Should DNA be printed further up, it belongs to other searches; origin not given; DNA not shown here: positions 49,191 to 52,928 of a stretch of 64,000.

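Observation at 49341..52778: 1145-aa single-chain GGDEF - STAND ATPase - TPR protein: diguanylate cyclase as the effector of a STAND-type sensor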

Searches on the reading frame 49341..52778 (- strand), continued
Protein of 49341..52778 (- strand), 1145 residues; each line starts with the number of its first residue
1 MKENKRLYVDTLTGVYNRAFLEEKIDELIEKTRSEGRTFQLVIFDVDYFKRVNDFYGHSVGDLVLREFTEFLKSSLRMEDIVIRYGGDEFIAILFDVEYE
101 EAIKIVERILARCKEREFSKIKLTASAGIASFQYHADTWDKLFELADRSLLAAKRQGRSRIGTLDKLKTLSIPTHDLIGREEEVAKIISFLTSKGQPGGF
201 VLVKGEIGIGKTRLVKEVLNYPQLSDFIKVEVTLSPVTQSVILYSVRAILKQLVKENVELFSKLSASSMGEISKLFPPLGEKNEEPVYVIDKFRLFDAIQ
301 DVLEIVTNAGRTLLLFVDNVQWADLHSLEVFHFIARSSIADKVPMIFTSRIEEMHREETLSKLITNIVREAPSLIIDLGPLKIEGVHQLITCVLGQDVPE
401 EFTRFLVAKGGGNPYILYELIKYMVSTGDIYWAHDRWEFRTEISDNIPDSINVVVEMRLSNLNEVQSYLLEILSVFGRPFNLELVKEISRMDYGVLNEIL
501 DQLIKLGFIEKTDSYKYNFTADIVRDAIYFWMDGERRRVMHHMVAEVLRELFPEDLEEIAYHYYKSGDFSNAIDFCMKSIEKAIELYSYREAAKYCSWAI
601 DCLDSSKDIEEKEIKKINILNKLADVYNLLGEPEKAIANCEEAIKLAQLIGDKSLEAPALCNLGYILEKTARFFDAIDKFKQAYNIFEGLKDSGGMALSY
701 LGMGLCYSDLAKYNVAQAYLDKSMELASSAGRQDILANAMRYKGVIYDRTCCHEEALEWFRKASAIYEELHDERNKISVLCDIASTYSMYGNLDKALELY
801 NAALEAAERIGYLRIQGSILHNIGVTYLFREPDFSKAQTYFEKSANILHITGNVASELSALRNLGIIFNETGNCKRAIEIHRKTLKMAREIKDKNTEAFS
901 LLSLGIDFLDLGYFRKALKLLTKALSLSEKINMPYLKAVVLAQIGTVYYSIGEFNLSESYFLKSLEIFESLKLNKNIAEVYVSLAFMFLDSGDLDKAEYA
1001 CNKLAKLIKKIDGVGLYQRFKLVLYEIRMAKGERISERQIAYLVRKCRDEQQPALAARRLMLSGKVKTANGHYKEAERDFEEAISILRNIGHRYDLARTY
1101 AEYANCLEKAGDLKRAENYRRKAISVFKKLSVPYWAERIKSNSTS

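Call 50: predict_structure(alignment_id=A2)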
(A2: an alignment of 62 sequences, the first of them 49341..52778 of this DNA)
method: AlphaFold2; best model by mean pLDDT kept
length: 1145 residues; sequences in the alignment: 62
mean_pLDDT: 89.4   pTM: 0.74
mean pLDDT of the five models: 89.4, 88.4, 88.4, 88.1, 86.4
residues with pLDDT >= 90: 740; 70-90: 351; 50-70: 34; < 50: 20
segments of 3 or more residues with pLDDT < 50: 1-4, 280-288, 745-749
pLDDT, mean of each block of 10 residues (from residue 1): 62 92 90 91 94 88 96 94 94 94 94 89 92 90 92 85 82 85 93 74 93 93 89 90 93 85 84 75 44 86 88 94 92 89 94 83 87 94 94 87 90 90 87 83 72 81 93 90 91 93 89 84 87 94 96 92 97 97 90 96 94 96 92 92 98 97 92 90 98 96 90 58 78 80 51 86 96 94 89 91 95 91 89 90 92 83 95 94 91 87 97 97 95 89 98 97 94 88 96 96 91 81 93 89 87 92 94 96 97 96 96 96 97 93 66
secondary structure, 60 per line:
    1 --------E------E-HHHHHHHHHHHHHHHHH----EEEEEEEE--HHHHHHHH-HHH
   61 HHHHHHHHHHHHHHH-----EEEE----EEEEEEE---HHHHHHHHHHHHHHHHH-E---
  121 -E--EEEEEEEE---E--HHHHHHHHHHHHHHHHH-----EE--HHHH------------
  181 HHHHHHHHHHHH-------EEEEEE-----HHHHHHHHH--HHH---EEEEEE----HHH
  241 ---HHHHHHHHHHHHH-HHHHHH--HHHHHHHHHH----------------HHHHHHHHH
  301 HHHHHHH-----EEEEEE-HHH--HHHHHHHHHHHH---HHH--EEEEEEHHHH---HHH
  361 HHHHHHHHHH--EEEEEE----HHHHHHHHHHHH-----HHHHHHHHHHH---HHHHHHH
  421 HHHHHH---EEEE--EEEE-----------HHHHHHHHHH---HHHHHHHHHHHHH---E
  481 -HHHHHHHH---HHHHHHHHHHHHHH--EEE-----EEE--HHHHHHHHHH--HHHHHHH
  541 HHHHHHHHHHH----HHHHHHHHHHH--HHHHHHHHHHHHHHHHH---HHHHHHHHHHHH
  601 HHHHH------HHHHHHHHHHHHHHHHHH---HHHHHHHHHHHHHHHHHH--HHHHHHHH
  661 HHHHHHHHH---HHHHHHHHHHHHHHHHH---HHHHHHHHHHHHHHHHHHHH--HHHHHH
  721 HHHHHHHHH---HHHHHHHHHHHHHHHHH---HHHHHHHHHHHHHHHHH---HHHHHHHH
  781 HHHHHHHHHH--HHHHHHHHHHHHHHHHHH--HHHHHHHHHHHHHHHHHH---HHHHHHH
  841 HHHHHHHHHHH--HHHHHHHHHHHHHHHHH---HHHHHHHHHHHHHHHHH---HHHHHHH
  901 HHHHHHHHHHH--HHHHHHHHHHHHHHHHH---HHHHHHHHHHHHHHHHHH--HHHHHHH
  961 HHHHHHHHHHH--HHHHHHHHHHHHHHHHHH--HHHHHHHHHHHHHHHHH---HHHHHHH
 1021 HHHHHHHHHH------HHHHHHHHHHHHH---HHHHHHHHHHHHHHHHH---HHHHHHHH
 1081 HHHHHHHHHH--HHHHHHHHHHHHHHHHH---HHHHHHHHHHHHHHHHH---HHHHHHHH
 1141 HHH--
elements in order (helices of 4 or more, strands of 3 or more residues): H18-34 E39-46 H49-56 H58-75 E81-84 E89-95 H99-115 E125-132 H139-155 H165-168 H181-192 E200-205 H211-219 E228-233 H244-256 H258-263 H266-275 H292-307 E313-318 H325-336 E345-350 H351-354 H358-370 E373-378 H383-394 H400-410 H414-426 E430-433 E436-439 H451-460 H464-476 H482-489 H493-506 E509-511 E517-519 H522-531 H534-551 H556-566 H569-585 H589-605 H612-629 H633-650 H653-669 H673-689 H693-712 H715-729 H733-749 H753-769 H773-790 H793-810 H813-830 H834-851 H854-870 H874-890 H894-911 H914-930 H934-951 H954-971 H974-991 H994-1010 H1014-1030 H1037-1049 H1053-1069 H1073-1090 H1093-1109 H1113-1129 H1133-1143

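Call 52: fold_search(model_id=the predicted structure, library=pdb)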
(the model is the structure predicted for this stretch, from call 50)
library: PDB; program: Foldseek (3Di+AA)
matches with E <= 10: 1664; with E <= 0.001: 337
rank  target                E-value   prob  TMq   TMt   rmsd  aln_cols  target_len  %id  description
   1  6mfv_A                5.2e-15  1.00  0.36  0.55   9.8       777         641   17  Crystal structure of the Signal Transduction ATPase with Numerous Domains (STAND) protein with a tetratricopeptide rep (released 2019-02-20)
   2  6hc2_A                3.6e-10  1.00  0.22  0.52   8.1       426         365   21  Crystal structure of NuMA/LGN hetero-hexamers (released 2019-05-29)
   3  5a7d_H                3.8e-10  1.00  0.24  0.65   7.2       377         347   20  Tetrameric assembly of LGN with Inscuteable (released 2016-08-03)
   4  6hc2_E                4.5e-10  1.00  0.21  0.51   9.3       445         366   21  Crystal structure of NuMA/LGN hetero-hexamers (released 2019-05-29)
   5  3sf4_A                5.3e-10  1.00  0.21  0.51   9.4       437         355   21  Crystal structure of the complex between the conserved cell polarity proteins Inscuteable and LGN (released 2011-11-23)
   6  6hc2_C                5.5e-10  1.00  0.21  0.51  10.2       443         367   21  Crystal structure of NuMA/LGN hetero-hexamers (released 2019-05-29)
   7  5a7d_G                6.6e-10  1.00  0.24  0.66   7.4       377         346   20  Tetrameric assembly of LGN with Inscuteable (released 2016-08-03)
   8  4a1s_A                6.8e-10  1.00  0.24  0.71   6.2       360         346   20  Crystallographic structure of the Pins:Insc complex (released 2012-03-28)
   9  3sf4_B                6.8e-10  1.00  0.19  0.48  10.1       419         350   20  Crystal structure of the complex between the conserved cell polarity proteins Inscuteable and LGN (released 2011-11-23)
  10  4wne_A                1.1e-09  1.00  0.22  0.62   6.7       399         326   22  Crystal structure of the TPR domain of LGN in complex with Frmpd4/Preso1 at 2.0 Angstrom resolution (released 2015-09-16)
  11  4a1s_B                1.2e-09  1.00  0.24  0.72   6.2       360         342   20  Crystallographic structure of the Pins:Insc complex (released 2012-03-28)
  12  6hc2_S                1.2e-09  1.00  0.21  0.53   9.0       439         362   21  Crystal structure of NuMA/LGN hetero-hexamers (released 2019-05-29)
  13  3sf4_C                1.2e-09  1.00  0.20  0.51  10.2       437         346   20  Crystal structure of the complex between the conserved cell polarity proteins Inscuteable and LGN (released 2011-11-23)
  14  5a7d_D                1.3e-09  1.00  0.23  0.66   7.1       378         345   20  Tetrameric assembly of LGN with Inscuteable (released 2016-08-03)
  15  5a7d_C                1.6e-09  1.00  0.24  0.66   7.1       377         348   20  Tetrameric assembly of LGN with Inscuteable (released 2016-08-03)
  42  6d9m                  9.3e-08  1.00  0.13  0.47   1.3       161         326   38  T4-Lysozyme fusion to Geobacter GGDEF (released 2019-04-10)
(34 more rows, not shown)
